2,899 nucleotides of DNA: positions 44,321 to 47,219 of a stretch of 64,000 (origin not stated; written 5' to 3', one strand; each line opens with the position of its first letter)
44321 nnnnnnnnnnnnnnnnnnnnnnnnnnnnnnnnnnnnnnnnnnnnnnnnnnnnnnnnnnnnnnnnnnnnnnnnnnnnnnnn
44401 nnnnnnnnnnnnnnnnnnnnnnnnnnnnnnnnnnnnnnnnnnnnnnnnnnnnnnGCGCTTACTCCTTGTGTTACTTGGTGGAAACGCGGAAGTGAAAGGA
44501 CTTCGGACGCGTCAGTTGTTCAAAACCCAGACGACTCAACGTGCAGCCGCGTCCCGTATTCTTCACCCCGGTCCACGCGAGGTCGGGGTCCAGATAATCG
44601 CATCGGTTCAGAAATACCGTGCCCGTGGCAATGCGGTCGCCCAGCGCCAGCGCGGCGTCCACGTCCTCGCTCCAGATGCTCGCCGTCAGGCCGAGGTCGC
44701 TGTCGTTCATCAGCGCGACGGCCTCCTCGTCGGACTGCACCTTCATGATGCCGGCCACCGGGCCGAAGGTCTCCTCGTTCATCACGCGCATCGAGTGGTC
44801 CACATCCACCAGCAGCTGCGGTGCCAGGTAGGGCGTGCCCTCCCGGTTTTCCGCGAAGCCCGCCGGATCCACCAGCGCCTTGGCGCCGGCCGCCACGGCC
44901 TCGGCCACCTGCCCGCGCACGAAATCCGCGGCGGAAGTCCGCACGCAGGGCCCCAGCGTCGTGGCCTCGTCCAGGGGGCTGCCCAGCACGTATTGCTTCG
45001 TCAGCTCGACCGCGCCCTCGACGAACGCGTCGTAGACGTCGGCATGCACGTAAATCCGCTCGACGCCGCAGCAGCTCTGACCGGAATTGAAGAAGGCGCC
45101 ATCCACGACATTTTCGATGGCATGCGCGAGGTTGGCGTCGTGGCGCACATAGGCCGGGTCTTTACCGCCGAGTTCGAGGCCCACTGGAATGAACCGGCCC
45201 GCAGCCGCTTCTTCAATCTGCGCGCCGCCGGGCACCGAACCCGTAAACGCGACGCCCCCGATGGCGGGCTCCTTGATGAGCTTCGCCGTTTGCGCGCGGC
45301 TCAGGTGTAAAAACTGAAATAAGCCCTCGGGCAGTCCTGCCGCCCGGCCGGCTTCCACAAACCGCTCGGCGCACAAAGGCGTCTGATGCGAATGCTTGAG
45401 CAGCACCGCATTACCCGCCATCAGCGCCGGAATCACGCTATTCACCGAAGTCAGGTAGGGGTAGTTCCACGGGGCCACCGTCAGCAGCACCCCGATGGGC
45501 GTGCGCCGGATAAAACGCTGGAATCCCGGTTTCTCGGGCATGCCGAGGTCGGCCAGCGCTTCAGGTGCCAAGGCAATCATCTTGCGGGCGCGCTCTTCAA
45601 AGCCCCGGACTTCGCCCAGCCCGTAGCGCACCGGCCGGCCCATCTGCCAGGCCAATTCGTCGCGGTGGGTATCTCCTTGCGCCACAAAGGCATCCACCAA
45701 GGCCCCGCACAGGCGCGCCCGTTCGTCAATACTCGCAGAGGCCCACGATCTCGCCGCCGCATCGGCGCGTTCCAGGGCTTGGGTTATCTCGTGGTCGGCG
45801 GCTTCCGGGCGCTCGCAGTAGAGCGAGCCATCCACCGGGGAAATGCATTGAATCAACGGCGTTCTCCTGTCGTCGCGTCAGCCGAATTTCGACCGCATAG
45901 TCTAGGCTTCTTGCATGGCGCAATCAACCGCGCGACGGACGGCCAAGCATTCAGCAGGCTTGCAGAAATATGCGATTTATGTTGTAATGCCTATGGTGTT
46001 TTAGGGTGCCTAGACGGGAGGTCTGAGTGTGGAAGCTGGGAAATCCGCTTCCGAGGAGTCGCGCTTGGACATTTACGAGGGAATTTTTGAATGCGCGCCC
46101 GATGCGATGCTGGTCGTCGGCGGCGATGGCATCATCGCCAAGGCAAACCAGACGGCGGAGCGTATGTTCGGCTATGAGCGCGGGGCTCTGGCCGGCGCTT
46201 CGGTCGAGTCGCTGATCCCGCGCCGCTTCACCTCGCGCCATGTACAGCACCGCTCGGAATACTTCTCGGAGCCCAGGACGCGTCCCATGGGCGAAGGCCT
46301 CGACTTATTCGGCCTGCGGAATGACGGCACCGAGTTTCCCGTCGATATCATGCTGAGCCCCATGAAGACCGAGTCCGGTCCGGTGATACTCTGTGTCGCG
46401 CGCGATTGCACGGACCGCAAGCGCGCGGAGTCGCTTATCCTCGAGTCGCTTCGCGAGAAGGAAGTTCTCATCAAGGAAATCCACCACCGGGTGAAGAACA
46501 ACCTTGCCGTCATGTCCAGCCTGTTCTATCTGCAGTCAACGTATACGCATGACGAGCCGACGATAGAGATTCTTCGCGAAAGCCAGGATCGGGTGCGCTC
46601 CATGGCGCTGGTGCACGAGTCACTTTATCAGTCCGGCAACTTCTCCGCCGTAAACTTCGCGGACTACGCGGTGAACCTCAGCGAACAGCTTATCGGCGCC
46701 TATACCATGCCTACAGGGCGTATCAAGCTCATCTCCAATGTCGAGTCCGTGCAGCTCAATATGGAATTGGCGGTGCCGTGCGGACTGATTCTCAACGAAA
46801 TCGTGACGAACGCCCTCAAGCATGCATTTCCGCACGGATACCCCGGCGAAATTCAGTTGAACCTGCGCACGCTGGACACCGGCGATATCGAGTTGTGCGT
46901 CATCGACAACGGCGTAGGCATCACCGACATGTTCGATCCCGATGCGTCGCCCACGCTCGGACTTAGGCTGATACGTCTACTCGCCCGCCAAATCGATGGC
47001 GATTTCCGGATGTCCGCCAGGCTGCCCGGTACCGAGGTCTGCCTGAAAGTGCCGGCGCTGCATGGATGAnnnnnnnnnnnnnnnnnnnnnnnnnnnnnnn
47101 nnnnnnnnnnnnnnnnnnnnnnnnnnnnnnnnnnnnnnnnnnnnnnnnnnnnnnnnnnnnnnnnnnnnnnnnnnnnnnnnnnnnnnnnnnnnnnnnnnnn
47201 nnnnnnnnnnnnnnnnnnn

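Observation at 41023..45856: Four-gene gamma-glutamylation-type amine catabolic cluster (ALDH, Fe-ADH, GS-like synthetase, class I GATase hydrolase)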

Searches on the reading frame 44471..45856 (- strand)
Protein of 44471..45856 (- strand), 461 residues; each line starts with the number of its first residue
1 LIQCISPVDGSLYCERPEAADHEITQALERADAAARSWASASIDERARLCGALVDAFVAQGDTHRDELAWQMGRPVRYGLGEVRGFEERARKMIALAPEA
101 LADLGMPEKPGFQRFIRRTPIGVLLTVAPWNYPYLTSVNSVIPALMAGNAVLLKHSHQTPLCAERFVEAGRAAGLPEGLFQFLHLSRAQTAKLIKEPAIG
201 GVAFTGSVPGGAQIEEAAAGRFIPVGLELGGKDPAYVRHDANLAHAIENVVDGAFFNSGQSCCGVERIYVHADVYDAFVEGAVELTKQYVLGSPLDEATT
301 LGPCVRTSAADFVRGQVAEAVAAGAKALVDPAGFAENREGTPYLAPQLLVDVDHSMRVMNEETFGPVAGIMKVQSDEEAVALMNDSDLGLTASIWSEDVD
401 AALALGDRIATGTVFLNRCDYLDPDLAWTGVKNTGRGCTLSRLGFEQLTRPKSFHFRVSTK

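Call 3: search_protein_families(library=pfam, proteins=[window:44471-45856:-])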
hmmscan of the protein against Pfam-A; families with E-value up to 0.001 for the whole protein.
window:44471-45856:- (461 aa): 1 family
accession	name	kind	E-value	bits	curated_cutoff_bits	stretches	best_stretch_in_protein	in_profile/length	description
PF00171.27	Aldedh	-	8.9e-117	390.9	23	1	2-453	9-460/461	Aldehyde dehydrogenase family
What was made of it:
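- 44471..45856 (-): Aldehyde dehydrogenase (461 aa, TTG start with an AGGAGA ribosome-binding box). Inferred role: gamma-glutamyl-aminoacetaldehyde dehydrogenase, producing gamma-glutamylglycine. Pfam Aldedh, E 8.9e-117 (call 3).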

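Call 4: search_protein_families(library=ncbifam, proteins=[window:44471-45856:-])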
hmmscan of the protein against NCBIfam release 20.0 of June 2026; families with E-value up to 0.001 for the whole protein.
window:44471-45856:- (461 aa): 44 families (the best 25 are shown)
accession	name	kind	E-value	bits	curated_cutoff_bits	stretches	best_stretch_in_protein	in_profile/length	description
NF006916.0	PRK09407.1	equivalog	8.3e-89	298.6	521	1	4-419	38-452/526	succinic semialdehyde dehydrogenase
NF010000.0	PRK13473.1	subfamily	4.6e-84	282.7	615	1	3-453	20-469/475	aminobutyraldehyde dehydrogenase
NF006915.0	PRK09406.1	equivalog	1.3e-81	274.8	730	1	2-448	3-448/457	NADP-dependent succinic semialdehyde dehydrogenase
TIGR01804.1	BADH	equivalog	1.9e-78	264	668.6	1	2-450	15-465/467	betaine-aldehyde dehydrogenase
NF042989.1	AldDh_AldH_Clos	equivalog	2.6e-77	260.5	800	1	2-450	3-451/458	aldehyde dehydrogenase AldH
TIGR01780.1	SSADH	subfamily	6.9e-75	252.6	646.35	1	7-449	4-445/448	succinate-semialdehyde dehydrogenase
NF045735.1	PaDhStyDPseudo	equivalog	2e-74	251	850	1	5-453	23-478/483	phenylacetaldehyde dehydrogenase StyD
NF009725.0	PRK13252.1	equivalog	2.2e-74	250.7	593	1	2-456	24-479/488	betaine-aldehyde dehydrogenase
NF010575.0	PRK13968.1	equivalog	5.3e-73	246.7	855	1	5-447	12-450/462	succinate-semialdehyde dehydrogenase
NF007497.0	PRK10090.1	equivalog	3e-72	244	500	1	2-446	24-467/480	aldehyde dehydrogenase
TIGR03216.1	OH_muco_semi_DH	equivalog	6.2e-72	242.7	693.25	1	5-437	19-460/481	2-hydroxymuconic semialdehyde dehydrogenase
TIGR02299.1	HpaE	equivalog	1.6e-71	241.4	638.35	1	3-455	19-475/488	5-carboxymethyl-2-hydroxymuconate semialdehyde dehydrogenase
NF040648.1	lactal_redase_Meth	equivalog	1.1e-69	235.6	650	1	7-452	18-458/463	lactaldehyde dehydrogenase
NF045736.1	PaDhStyDRhodo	equivalog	2.9e-69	233.9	800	1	7-449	25-470/479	phenylacetaldehyde dehydrogenase StyD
NF042993.1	AlphKGSA_gudD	equivalog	2.6e-67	227.6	770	1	16-418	36-440/481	alpha-ketoglutaric semialdehyde dehydrogenase GucD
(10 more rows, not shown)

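Call 66: search_solved_structures(query=window:44471-45856:-, max_evalue=1e-70)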
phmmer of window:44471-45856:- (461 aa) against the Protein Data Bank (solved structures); distinct sequences matched with E-value up to 1e-70: 0.

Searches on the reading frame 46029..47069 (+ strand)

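Call 7: search_protein_families(library=pfam, proteins=[window:46029-47069:+], max_evalue=0.01)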
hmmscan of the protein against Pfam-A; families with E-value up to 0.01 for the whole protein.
window:46029-47069:+ (346 aa): 9 families
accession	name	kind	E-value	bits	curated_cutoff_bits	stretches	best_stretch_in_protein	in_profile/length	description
PF07568.18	HisKA_2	-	2.8e-27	95.1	22.3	1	150-225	1-76/76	Histidine kinase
PF13426.13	PAS_9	-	9.2e-15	55.2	27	1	24-129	1-103/103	PAS domain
PF00989.32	PAS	-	5.3e-10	39.7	22.6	1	16-126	3-112/113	PAS fold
PF02518.31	HATPase_c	-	9.1e-10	39.4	26.4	1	253-343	8-109/111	Histidine kinase-, DNA gyrase B-, and HSP90-like ATPase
PF13188.13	PAS_8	-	4.9e-08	33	21.8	1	16-65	3-53/65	PAS domain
PF08448.16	PAS_4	-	1.8e-07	31.8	23.1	1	21-132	2-110/110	PAS fold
PF13581.12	HATPase_c_2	-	5.5e-07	30.1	27.4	1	239-325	20-113/127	Histidine kinase-like ATPase domain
PF07536.20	HWE_HK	-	1.3e-06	29.5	22.8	1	150-203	1-52/83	HWE histidine kinase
PF24820.1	Diguanyl_cycl_sensor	-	2.3e-06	27.9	28.1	1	21-126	3-109/109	Diguanylate cyclase-like sensor domain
